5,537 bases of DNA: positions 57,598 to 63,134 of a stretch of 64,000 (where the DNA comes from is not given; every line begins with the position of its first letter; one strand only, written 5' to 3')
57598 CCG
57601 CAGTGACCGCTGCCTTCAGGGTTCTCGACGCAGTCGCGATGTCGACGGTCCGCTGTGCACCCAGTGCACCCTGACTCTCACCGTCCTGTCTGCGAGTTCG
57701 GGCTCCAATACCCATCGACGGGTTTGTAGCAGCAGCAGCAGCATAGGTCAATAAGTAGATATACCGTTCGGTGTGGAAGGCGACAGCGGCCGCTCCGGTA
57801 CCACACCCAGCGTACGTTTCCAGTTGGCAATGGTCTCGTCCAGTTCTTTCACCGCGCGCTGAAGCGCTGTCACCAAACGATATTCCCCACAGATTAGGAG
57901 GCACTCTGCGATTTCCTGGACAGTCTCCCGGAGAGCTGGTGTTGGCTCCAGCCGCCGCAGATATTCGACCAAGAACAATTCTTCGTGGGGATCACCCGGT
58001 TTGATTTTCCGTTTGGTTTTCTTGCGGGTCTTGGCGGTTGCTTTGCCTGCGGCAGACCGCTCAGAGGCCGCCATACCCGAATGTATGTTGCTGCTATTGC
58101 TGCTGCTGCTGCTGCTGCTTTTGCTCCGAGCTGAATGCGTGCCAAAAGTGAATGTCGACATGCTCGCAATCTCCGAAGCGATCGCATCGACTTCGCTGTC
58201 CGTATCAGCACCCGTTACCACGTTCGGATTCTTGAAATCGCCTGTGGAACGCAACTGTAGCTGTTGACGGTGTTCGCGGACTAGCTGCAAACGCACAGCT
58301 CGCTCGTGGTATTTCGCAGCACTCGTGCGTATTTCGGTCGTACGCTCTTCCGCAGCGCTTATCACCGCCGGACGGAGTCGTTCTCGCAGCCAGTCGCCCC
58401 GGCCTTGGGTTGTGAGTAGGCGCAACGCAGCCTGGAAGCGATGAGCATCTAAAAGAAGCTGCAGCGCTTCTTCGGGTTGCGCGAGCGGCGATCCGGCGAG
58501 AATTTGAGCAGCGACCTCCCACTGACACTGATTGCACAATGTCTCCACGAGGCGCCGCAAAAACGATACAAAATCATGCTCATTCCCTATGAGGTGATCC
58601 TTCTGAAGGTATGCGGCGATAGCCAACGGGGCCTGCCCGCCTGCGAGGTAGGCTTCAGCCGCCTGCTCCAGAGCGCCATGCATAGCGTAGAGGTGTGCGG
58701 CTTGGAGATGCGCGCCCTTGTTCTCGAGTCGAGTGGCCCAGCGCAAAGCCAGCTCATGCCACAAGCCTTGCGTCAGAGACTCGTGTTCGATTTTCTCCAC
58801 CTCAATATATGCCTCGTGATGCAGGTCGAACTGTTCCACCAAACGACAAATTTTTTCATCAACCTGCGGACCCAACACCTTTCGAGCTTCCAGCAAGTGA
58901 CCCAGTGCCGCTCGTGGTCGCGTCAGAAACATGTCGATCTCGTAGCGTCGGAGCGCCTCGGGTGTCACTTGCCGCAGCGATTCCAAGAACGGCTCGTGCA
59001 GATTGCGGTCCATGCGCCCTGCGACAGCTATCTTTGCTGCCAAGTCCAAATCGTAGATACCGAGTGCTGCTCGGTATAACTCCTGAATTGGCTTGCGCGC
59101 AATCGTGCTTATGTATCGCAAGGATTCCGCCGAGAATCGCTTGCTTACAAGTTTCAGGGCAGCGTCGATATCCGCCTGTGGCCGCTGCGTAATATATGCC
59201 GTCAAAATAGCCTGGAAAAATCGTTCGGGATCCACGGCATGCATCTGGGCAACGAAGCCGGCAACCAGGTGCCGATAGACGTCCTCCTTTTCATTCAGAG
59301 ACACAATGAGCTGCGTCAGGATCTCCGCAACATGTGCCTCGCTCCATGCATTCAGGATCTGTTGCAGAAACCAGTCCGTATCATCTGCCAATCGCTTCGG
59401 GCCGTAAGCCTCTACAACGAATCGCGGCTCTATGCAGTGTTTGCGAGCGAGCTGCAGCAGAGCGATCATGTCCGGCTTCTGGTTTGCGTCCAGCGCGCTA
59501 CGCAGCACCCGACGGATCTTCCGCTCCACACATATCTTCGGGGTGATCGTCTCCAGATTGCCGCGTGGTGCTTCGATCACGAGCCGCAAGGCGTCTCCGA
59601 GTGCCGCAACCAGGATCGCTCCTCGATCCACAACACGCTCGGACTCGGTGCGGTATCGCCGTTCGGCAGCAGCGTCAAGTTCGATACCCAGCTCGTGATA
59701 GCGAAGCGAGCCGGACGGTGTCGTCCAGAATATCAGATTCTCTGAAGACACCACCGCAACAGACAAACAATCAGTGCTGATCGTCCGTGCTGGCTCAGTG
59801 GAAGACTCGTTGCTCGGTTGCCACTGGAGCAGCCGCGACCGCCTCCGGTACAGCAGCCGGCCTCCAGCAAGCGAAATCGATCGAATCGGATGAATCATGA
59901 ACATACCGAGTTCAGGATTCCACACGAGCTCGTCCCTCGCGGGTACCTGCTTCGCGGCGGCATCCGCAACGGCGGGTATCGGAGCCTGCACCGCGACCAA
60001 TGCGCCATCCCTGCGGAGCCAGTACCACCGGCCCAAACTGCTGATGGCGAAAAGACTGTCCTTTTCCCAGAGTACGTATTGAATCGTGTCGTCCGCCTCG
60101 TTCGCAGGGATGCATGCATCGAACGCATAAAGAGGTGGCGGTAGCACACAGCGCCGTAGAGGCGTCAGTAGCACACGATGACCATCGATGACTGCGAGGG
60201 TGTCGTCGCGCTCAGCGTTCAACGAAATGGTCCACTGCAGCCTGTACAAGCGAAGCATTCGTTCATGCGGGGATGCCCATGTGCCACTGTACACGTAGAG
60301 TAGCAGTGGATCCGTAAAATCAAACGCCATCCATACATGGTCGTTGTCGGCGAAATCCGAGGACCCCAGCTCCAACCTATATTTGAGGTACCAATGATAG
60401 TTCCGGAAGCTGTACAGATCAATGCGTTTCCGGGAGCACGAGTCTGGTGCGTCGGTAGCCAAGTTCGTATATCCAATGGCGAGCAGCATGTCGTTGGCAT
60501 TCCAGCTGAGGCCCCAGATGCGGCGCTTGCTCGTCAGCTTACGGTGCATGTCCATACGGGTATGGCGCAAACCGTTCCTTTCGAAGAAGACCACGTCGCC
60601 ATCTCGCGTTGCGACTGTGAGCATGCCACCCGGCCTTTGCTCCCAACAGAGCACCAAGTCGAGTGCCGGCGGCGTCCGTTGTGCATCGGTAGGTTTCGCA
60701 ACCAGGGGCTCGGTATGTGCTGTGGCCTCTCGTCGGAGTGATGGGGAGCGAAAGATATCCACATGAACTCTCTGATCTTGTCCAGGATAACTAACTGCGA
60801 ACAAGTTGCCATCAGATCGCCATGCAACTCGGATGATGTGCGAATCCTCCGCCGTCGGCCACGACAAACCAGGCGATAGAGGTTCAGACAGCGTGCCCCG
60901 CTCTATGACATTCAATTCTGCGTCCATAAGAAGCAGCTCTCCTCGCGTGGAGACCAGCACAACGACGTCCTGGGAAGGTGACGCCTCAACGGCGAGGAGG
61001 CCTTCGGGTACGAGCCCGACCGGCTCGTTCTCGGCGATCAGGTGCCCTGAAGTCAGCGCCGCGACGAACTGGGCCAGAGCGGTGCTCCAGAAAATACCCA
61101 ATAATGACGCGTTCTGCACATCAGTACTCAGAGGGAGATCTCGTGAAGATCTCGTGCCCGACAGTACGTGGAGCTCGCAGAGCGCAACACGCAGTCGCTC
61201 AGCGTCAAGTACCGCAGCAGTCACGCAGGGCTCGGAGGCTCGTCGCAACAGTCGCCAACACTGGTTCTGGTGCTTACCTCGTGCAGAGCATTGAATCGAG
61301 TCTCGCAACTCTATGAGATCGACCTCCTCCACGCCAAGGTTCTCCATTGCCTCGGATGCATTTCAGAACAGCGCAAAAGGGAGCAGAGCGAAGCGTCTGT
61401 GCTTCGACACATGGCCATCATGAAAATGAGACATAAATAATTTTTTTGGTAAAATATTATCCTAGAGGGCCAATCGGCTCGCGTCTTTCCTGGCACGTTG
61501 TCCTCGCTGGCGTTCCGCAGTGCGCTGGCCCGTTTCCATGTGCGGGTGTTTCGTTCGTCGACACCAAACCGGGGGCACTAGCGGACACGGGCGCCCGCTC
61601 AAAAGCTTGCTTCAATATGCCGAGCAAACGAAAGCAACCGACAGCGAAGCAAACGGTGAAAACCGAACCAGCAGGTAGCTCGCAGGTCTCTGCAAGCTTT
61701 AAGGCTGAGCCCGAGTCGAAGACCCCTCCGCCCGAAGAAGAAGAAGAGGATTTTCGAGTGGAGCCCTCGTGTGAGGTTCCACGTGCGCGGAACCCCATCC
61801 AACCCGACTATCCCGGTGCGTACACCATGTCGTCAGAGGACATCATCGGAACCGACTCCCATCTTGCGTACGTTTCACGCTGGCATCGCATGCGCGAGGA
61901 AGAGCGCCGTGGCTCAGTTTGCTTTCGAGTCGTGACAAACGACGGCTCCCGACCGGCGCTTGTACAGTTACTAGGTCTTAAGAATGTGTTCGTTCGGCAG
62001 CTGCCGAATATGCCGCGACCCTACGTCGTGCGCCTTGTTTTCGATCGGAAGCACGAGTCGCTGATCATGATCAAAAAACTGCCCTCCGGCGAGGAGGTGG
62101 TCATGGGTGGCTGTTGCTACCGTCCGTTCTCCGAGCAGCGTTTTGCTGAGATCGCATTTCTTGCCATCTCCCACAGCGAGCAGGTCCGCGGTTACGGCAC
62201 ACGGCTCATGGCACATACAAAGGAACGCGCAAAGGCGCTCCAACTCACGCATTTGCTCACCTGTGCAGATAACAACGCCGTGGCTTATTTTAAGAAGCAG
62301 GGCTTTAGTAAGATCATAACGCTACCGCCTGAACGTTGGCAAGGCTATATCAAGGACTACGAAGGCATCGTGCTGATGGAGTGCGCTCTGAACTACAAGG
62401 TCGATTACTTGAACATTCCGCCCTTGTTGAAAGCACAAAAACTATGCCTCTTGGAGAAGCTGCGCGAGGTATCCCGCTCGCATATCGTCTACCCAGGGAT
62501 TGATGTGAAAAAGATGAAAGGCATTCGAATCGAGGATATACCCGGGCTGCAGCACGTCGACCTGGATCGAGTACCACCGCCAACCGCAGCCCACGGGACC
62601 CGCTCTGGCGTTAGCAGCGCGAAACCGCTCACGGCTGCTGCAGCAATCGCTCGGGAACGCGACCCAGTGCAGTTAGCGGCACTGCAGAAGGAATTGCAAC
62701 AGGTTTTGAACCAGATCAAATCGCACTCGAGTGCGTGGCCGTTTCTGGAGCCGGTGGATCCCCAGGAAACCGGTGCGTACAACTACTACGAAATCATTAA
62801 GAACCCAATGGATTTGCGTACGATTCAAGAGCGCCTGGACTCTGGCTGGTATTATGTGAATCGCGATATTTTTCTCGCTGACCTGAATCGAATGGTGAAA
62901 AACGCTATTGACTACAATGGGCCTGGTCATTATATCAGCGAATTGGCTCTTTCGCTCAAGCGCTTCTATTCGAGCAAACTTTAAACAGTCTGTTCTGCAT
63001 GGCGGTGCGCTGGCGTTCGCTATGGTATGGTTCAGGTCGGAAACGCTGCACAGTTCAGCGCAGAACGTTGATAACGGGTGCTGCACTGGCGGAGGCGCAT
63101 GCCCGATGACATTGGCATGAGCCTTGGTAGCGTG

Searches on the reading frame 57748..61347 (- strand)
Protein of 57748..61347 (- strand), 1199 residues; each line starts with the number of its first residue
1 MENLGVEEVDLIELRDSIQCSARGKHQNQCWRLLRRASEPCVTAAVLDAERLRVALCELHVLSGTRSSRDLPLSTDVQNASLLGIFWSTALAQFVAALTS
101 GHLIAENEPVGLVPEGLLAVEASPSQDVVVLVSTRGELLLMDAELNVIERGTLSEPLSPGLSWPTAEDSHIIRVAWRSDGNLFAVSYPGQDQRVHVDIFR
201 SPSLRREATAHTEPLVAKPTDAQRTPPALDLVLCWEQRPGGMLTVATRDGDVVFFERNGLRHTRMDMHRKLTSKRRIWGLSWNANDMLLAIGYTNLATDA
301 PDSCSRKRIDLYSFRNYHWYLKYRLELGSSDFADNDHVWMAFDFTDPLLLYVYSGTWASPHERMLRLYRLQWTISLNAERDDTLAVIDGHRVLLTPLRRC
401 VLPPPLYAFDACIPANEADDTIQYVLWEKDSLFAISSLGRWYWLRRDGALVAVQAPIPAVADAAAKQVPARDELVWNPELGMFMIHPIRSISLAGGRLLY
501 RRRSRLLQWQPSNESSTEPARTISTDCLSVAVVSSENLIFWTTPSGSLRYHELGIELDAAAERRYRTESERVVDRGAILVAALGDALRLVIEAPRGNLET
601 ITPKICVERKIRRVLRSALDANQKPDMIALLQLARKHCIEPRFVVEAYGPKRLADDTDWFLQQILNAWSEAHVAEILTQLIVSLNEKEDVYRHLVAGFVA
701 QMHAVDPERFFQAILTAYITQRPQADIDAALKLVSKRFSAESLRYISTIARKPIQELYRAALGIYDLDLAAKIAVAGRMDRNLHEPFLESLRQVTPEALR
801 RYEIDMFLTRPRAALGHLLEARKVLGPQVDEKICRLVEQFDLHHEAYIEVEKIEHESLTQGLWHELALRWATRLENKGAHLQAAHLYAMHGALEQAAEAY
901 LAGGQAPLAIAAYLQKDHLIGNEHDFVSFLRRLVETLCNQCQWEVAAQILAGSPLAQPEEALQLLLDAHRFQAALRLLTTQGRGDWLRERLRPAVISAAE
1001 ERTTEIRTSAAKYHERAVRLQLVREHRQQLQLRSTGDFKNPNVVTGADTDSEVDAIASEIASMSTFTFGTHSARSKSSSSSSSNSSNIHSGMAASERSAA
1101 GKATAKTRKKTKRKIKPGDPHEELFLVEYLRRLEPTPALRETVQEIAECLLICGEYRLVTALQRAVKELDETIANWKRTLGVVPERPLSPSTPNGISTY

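Call 72: search_protein_families(library=pfam, proteins=[window:57748-61347:-], max_evalue=0.001)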
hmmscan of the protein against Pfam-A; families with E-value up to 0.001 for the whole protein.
window:57748-61347:- (1199 aa): 5 families
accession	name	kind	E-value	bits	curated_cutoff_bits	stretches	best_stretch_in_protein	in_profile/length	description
PF04762.18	Beta-prop_ELP1_1st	-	6.7e-26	91.5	26.8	1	166-333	207-351/359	ELP1 first N-terminal beta-propeller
PF23936.1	HB_ELP1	-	1.1e-10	41.9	27.4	2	1078-1173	66-164/171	ELP1 three-helix bundle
PF23797.1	Beta-prop_ELP1_2nd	-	7e-10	39.7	27.8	1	386-429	1-43/273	ELP1 N-terminal second beta-propeller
PF23925.1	A-sol_ELP1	-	9.4e-07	29.2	27.6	1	692-791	96-203/203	ELP1 alpha-solenoid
PF12894.13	ANAPC4_WD40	-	8e-06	26.5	22.9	0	123-188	4-58/91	Anaphase-promoting complex subunit 4 WD40 domain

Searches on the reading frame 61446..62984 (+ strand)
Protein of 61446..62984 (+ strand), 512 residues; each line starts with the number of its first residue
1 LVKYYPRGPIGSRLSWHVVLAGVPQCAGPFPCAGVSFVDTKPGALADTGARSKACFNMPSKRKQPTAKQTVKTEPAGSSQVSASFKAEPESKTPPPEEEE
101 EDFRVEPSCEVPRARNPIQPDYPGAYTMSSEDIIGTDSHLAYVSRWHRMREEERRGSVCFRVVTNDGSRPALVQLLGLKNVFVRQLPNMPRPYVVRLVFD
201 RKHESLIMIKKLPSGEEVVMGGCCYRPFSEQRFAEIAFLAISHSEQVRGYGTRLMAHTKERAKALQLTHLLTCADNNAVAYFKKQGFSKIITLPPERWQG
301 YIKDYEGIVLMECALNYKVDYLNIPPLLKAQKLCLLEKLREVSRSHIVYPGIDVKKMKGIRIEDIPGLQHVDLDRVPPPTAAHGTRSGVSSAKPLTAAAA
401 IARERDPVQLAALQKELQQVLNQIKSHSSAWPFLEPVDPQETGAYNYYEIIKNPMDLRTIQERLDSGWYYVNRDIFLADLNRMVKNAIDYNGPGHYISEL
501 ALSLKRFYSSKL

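Call 72: search_protein_families(library=pfam, proteins=[window:61446-62984:+], max_evalue=0.001)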
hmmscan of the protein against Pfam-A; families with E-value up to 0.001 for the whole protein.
window:61446-62984:+ (512 aa): 4 families
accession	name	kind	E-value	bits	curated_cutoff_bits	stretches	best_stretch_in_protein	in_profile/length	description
PF00439.30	Bromodomain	-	2.7e-19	69.3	21.7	1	417-501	1-82/84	Bromodomain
PF00583.31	Acetyltransf_1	-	4.5e-11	43.5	20.7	1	198-287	24-116/116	Acetyltransferase (GNAT) family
PF13508.13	Acetyltransf_7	-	4.3e-07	30.6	27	1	217-288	13-83/84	Acetyltransferase (GNAT) domain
PF13673.13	Acetyltransf_10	-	0.00011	22.6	23.6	1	235-290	53-110/128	Acetyltransferase (GNAT) domain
